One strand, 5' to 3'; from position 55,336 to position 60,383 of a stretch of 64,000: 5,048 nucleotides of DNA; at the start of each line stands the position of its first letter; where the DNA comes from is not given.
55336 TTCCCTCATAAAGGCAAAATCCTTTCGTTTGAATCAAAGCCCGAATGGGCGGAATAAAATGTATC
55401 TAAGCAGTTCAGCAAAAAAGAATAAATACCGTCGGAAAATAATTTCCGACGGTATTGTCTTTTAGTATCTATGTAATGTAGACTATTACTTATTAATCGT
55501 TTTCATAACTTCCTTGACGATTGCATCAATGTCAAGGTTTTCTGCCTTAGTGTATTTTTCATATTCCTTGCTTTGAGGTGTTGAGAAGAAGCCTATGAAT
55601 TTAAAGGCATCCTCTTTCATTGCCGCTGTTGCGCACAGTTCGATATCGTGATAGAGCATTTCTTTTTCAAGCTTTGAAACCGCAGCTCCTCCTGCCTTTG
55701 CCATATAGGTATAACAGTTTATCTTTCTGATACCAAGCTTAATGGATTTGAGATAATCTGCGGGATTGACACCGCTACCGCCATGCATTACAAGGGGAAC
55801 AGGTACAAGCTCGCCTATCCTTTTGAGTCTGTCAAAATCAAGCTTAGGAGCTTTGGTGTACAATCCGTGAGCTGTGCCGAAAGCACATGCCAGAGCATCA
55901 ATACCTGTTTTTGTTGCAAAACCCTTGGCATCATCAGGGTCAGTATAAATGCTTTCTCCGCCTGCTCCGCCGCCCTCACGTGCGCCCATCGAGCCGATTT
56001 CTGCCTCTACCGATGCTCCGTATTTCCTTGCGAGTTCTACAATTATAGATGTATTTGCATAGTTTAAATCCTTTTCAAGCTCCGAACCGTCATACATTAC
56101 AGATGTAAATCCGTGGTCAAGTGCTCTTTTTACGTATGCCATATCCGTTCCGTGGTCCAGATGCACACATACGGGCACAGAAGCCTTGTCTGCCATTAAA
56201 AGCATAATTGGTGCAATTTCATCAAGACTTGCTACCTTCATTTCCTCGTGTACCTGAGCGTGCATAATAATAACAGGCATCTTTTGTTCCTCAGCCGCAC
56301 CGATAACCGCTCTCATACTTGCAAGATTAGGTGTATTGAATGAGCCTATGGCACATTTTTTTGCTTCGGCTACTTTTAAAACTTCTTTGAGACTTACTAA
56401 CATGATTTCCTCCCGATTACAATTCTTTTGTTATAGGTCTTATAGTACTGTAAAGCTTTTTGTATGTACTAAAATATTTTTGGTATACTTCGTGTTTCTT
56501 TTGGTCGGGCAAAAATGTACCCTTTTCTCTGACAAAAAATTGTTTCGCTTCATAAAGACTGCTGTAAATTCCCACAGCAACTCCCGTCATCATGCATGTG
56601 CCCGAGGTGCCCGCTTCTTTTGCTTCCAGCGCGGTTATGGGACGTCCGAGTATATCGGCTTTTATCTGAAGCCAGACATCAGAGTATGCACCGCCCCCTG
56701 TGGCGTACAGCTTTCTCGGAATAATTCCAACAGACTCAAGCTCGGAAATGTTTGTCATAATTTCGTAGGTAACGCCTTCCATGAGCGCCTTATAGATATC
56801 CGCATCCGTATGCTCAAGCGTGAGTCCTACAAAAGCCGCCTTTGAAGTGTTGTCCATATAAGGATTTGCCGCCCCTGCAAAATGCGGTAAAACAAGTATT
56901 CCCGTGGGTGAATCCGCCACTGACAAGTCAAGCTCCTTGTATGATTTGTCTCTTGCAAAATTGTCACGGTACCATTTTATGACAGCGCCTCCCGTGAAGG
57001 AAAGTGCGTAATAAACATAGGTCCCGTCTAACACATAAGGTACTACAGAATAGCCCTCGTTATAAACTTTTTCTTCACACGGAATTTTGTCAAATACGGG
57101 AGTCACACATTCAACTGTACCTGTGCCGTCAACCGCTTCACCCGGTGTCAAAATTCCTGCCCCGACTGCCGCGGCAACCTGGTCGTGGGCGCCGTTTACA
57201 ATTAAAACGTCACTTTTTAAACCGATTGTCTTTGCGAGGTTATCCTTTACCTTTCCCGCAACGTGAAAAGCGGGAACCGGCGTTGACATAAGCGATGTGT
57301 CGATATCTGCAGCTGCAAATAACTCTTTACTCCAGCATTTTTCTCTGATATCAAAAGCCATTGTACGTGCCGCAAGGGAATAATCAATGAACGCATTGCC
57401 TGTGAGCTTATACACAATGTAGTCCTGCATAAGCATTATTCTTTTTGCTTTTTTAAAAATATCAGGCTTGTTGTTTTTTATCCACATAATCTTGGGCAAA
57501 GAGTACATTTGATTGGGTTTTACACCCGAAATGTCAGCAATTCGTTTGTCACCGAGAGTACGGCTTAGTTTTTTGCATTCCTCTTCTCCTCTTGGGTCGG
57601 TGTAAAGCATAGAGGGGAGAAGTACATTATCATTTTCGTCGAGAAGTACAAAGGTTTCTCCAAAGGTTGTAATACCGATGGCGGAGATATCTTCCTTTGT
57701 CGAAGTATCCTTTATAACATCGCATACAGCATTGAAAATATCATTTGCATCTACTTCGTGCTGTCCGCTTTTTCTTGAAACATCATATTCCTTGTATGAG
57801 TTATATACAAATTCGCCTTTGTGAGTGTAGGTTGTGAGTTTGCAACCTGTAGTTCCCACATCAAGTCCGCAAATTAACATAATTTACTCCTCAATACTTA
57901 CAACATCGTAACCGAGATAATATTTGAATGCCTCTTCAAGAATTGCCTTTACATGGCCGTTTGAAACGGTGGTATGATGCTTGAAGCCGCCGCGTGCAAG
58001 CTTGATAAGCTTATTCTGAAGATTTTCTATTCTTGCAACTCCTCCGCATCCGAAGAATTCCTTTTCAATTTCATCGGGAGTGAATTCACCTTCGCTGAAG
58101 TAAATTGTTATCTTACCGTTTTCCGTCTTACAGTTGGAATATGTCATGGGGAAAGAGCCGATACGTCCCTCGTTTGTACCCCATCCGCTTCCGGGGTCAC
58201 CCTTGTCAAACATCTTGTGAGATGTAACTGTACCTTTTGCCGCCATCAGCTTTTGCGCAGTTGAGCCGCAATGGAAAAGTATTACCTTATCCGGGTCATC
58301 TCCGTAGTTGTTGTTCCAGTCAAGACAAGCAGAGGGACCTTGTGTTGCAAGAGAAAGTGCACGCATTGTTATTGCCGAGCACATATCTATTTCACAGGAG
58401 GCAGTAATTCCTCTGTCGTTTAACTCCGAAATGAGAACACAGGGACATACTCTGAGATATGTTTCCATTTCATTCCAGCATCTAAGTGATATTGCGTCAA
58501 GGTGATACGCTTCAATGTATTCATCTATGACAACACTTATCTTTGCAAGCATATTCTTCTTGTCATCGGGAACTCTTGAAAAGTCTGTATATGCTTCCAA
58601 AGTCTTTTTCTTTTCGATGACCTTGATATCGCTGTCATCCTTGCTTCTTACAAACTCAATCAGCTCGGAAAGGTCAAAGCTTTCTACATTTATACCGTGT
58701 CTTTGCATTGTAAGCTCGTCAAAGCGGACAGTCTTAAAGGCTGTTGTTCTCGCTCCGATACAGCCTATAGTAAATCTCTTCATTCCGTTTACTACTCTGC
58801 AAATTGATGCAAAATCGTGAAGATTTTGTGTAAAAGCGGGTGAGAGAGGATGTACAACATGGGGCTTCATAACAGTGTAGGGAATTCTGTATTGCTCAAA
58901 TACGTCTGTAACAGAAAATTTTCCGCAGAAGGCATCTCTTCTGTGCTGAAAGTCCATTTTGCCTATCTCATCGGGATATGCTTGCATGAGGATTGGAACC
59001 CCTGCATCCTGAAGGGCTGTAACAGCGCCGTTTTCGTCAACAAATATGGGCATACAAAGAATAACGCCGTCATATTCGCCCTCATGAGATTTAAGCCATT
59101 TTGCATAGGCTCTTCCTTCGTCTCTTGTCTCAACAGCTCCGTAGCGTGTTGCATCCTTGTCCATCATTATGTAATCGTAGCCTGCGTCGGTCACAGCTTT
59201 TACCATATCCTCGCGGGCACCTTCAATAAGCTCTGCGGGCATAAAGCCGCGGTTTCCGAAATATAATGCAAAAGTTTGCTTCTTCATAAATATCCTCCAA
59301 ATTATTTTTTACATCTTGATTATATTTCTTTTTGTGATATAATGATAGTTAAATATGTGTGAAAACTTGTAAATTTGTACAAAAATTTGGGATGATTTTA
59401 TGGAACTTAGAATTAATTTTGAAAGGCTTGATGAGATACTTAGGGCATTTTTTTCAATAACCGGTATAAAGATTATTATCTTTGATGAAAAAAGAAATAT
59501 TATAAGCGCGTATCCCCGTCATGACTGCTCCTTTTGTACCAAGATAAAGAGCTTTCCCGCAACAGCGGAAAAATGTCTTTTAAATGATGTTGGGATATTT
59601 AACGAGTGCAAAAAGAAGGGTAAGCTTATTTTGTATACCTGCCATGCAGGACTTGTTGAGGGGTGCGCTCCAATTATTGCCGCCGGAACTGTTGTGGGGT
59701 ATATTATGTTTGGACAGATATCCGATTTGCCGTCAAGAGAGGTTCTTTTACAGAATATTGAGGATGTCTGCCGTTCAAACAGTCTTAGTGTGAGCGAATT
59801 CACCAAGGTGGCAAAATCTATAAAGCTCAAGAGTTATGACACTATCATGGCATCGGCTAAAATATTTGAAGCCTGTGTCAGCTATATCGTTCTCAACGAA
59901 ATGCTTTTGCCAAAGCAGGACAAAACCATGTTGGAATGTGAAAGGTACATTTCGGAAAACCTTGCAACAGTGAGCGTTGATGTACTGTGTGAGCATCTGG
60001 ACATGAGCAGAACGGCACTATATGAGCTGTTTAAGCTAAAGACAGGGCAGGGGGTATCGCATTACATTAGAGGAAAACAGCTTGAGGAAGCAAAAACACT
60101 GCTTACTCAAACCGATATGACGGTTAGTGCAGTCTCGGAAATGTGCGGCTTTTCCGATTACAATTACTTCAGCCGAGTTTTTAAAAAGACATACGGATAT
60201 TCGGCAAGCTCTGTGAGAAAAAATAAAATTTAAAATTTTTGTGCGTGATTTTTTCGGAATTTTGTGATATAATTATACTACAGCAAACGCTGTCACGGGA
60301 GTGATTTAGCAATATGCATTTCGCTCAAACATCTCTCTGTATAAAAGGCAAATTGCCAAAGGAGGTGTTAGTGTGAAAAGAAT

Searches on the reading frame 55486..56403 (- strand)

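Call 65: search_protein_families(library=pfam, proteins=[window:55486-56403:-], max_evalue=0.00001)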
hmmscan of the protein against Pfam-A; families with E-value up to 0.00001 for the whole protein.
window:55486-56403:- (305 aa): 1 family
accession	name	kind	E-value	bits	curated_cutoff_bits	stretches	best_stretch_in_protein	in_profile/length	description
PF01116.26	F_bP_aldolase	-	8.9e-82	275.2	25.5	1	3-301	1-270/277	Fructose-bisphosphate aldolase class-II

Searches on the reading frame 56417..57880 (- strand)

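Call 65: search_protein_families(library=pfam, proteins=[window:56417-57880:-], max_evalue=0.00001)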
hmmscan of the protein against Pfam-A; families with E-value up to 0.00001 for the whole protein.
window:56417-57880:- (487 aa): 2 families
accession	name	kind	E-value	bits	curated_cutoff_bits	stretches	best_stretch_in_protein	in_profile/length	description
PF00370.27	FGGY_N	-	2.1e-58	198.3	28.8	1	3-240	2-245/245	FGGY family of carbohydrate kinases, N-terminal domain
PF02782.22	FGGY_C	-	5.7e-26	91.9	27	1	284-435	34-197/198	FGGY family of carbohydrate kinases, C-terminal domain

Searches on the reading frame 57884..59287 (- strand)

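Call 65: search_protein_families(library=pfam, proteins=[window:57884-59287:-], max_evalue=0.00001)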
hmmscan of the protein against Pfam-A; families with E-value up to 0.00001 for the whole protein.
window:57884-59287:- (467 aa): 1 family
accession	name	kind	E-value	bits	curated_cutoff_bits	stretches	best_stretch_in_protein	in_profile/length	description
PF02952.23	Fucose_iso_C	-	9.1e-14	51.7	29.3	1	337-464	1-141/143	L-fucose isomerase, C-terminal domain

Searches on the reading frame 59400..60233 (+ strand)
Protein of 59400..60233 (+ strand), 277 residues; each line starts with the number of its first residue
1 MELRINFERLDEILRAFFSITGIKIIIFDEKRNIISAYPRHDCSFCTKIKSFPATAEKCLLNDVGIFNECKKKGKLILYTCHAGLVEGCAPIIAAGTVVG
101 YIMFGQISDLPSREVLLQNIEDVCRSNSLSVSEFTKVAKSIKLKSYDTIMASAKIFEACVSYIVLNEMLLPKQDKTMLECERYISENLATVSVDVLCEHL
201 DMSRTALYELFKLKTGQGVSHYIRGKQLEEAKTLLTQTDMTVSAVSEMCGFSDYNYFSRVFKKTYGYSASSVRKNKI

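Call 65: search_protein_families(library=pfam, proteins=[window:59400-60233:+], max_evalue=0.00001)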
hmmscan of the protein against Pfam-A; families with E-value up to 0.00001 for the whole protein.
window:59400-60233:+ (277 aa): 3 families
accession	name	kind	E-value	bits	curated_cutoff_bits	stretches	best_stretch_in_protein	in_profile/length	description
PF10114.15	PocR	-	1.3e-30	106.7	23.9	1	5-166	3-160/162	Sensory domain found in PocR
PF12833.13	HTH_18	-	4.4e-20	72.2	33.6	1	196-274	1-79/80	Helix-turn-helix domain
PF00165.29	HTH_AraC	-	1.1e-16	60.9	26.6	1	237-274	6-42/42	Bacterial regulatory helix-turn-helix proteins, AraC family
